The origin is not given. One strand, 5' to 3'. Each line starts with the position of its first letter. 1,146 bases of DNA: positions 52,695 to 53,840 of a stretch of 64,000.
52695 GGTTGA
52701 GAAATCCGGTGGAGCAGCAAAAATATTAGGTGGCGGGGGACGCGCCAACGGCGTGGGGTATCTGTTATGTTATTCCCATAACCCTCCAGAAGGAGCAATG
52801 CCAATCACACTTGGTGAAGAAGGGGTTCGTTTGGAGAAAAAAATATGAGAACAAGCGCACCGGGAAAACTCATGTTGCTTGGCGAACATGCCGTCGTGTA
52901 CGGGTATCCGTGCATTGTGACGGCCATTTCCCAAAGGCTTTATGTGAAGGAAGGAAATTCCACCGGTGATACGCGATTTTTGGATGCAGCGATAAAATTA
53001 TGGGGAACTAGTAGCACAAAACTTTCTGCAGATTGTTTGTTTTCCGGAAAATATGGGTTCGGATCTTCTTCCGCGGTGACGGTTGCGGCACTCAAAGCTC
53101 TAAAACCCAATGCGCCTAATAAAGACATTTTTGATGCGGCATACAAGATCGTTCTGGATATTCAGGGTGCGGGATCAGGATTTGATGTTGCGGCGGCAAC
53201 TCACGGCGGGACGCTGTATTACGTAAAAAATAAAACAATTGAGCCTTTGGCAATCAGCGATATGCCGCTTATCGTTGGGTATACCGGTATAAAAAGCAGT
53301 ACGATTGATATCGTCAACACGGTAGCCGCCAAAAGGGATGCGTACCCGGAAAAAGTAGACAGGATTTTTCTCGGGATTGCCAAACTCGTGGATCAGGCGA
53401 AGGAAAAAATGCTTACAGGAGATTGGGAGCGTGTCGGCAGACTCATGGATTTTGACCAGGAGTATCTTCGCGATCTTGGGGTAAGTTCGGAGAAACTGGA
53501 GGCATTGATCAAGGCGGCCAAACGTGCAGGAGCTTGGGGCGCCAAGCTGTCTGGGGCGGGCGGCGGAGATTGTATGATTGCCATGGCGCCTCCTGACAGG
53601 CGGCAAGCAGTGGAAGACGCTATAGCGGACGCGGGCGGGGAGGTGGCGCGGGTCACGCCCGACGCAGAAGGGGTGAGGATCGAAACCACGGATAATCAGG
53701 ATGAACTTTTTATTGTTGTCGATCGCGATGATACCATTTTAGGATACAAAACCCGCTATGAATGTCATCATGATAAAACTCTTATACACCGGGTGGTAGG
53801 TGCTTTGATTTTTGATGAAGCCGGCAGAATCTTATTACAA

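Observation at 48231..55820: Complete mevalonate-pathway cluster with an archaeal-type HMGS/thiolase/DUF35 trio, a mevalonate kinase::Nudix(IDI-like) fusion and a decayed kinase paralogue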

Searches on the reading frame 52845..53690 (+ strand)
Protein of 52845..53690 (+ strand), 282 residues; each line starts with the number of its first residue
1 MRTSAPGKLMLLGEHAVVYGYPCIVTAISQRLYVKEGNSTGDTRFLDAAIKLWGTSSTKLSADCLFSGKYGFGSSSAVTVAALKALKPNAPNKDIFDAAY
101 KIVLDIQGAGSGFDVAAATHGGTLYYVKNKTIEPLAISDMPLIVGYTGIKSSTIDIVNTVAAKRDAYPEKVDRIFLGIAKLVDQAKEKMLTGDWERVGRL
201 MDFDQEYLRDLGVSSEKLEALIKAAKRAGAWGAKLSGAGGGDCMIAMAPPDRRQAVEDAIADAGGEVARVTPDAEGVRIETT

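Call 17: search_protein_families(library=ncbifam, proteins=[window:52845-53690:+], max_evalue=0.00001)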
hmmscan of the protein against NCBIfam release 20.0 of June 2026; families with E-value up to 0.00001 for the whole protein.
window:52845-53690:+ (282 aa): 10 families
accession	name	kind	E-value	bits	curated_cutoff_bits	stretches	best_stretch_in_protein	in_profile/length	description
NF003036.0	PRK03926.1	equivalog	5.8e-65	219.3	403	2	71-281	89-300/302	mevalonate kinase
TIGR00549.1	mevalon_kin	equivalog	6.9e-53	179.9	163.05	2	69-246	92-275/276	mevalonate kinase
TIGR01220.1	Pmev_kin_Gr_pos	equivalog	3.5e-21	75.7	165.7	2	131-247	206-328/358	phosphomevalonate kinase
NF040957.1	Arch_PMK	equivalog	9.8e-20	71.3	500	1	68-279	89-315/316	phosphomevalonate kinase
NF001816.0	PRK00555.1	equivalog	2.4e-11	43.2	509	1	159-263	234-339/363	galactokinase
TIGR00131.1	gal_kin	equivalog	4.9e-09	35.6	226.65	1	185-263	285-365/388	galactokinase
NF049969.1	GlMnHpPKinHddA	equivalog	1.2e-08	34.8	600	1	70-276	110-332/338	D-glycero-D-manno-heptose 7-phosphate kinase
NF003006.0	PRK03817.1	equivalog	2.5e-08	33.3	443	1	181-262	245-327/352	galactokinase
NF003705.0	PRK05322.1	equivalog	3.3e-07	29.4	385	1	182-262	281-363/388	galactokinase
NF009948.0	PRK13412.1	equivalog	1.3e-06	26.4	721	1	144-248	830-935/974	bifunctional fucokinase/fucose-1-phosphate guanylyltransferase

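Call 19: search_solved_structures(query=window:52845-53690:+, max_evalue=0.001, show_alignments=1)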
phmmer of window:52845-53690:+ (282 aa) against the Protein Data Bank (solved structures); distinct sequences matched with E-value up to 0.001: 28.
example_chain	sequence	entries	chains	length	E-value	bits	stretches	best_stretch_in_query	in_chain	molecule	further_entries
6mde_A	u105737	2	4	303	4.3e-42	147.7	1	68-279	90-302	Mevalonate kinase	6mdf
4hac_A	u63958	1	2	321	5.6e-42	147.3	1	68-279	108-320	Mevalonate kinase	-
8teb_A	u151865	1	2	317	1.3e-38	136.2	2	70-280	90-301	Mevalonate kinase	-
2hfs_A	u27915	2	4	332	3.8e-26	95.4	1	71-257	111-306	Mevalonate kinase, putative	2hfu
1kkh_A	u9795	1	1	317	6e-21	78.4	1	69-253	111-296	Mevalonate Kinase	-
1vis_A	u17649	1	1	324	7.5e-21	78.1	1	69-253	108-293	Mevalonate kinase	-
8tfo_A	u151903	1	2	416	6.6e-19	71.7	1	99-255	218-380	Mevalonate kinase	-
2oi2_A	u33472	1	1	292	4.3e-18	69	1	5-249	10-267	Mevalonate kinase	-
1kvk_A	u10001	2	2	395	1e-14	58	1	93-259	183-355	mevalonate kinase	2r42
2x7i_A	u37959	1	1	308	1.1e-13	54.6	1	70-249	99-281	MEVALONATE KINASE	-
2r3v_A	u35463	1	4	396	1.7e-13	53.9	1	106-279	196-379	Mevalonate kinase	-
4usm_A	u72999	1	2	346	1e-11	48.1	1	59-269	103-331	PUTATIVE SUGAR KINASE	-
4usk_A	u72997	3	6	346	1.9e-11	47.2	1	59-269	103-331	PUTATIVE SUGAR KINASE | SUGAR KINASE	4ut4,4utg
3k17_A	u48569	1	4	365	7.6e-11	45.3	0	67-127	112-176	Lin0012 protein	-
1s4e_A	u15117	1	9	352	8.9e-09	38.5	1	184-261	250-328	Galactokinase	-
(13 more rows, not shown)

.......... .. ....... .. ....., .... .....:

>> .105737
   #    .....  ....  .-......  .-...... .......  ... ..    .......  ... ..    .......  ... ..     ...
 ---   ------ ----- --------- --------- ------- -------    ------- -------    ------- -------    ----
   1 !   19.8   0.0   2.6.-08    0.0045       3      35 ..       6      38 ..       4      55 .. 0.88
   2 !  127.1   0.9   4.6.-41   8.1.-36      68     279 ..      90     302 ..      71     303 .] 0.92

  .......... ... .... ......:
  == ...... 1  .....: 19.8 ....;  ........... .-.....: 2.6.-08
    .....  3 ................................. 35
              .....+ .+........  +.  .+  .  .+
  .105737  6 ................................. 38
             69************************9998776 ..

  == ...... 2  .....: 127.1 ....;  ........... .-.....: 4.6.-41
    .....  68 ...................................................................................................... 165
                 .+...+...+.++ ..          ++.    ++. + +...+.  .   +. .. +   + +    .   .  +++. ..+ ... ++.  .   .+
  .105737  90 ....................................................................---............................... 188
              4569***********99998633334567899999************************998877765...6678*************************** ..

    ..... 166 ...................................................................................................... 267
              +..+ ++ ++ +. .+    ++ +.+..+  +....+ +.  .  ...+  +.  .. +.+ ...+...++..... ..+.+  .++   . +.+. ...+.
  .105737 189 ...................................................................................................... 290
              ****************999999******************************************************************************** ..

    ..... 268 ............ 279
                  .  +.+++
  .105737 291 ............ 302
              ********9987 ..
